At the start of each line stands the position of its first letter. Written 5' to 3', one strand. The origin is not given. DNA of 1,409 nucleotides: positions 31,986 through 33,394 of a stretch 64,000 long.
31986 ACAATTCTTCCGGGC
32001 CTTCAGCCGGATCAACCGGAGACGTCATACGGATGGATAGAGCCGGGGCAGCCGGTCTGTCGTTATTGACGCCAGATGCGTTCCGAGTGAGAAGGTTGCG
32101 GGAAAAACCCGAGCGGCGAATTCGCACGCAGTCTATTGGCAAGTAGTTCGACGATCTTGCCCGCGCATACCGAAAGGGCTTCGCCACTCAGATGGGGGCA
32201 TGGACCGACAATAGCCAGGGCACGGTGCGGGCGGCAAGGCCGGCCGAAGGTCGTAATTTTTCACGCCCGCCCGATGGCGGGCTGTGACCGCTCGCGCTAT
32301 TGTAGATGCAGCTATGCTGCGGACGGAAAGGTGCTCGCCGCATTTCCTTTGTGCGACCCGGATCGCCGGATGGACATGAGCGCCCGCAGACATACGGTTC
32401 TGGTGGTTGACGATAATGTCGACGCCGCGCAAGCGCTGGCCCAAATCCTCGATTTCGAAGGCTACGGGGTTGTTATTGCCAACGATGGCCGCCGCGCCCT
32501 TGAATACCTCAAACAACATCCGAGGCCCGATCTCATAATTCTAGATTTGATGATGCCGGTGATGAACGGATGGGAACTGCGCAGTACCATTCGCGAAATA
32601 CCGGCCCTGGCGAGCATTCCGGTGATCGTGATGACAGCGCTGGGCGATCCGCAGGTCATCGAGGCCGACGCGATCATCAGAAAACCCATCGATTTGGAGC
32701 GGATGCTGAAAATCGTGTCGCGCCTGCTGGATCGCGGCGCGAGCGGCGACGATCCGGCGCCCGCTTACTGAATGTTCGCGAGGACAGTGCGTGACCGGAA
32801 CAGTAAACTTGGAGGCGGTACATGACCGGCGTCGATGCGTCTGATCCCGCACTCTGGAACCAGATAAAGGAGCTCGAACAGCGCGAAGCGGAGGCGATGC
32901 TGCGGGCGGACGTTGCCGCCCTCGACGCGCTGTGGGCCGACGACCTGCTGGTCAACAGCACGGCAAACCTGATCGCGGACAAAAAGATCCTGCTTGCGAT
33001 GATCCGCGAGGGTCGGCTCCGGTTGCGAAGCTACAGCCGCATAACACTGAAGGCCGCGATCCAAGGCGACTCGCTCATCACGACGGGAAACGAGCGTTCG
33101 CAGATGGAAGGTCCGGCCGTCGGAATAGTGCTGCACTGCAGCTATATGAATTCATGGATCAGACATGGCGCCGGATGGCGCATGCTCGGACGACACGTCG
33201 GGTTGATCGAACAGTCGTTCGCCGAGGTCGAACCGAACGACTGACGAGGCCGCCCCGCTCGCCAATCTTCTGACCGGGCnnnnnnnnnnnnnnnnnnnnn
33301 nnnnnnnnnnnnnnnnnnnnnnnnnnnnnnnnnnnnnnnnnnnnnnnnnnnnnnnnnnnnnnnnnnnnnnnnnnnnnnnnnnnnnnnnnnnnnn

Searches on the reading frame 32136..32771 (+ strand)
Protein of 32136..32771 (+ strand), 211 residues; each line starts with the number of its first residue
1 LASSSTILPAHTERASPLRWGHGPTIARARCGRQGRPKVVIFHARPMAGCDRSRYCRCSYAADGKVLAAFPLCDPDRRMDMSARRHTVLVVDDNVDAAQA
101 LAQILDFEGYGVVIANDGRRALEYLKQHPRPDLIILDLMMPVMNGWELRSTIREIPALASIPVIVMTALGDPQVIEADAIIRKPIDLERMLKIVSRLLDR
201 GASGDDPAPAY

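Call 7: search_protein_families(library=pfam, proteins=[window:32136-32771:+])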
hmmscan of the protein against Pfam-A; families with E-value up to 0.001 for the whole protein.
window:32136-32771:+ (211 aa): 1 family
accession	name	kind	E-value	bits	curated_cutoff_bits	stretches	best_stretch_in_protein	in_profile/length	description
PF00072.30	Response_reg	-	2.7e-21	76.3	30.2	1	88-194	1-110/111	Response regulator receiver domain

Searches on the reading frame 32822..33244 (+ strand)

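Call 42: search_protein_families(library=pfam, proteins=[window:32822-33244:+], max_evalue=0.01)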
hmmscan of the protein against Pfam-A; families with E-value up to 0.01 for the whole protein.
window:32822-33244:+ (140 aa): 2 families
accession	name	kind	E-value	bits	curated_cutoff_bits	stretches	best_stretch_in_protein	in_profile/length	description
PF14534.12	DUF4440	-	1.8e-15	57.8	25.2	1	15-121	1-107/107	Domain of unknown function (DUF4440)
PF11533.15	AtzH-like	-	0.00055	20.1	27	1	8-131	5-125/126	AtzH-like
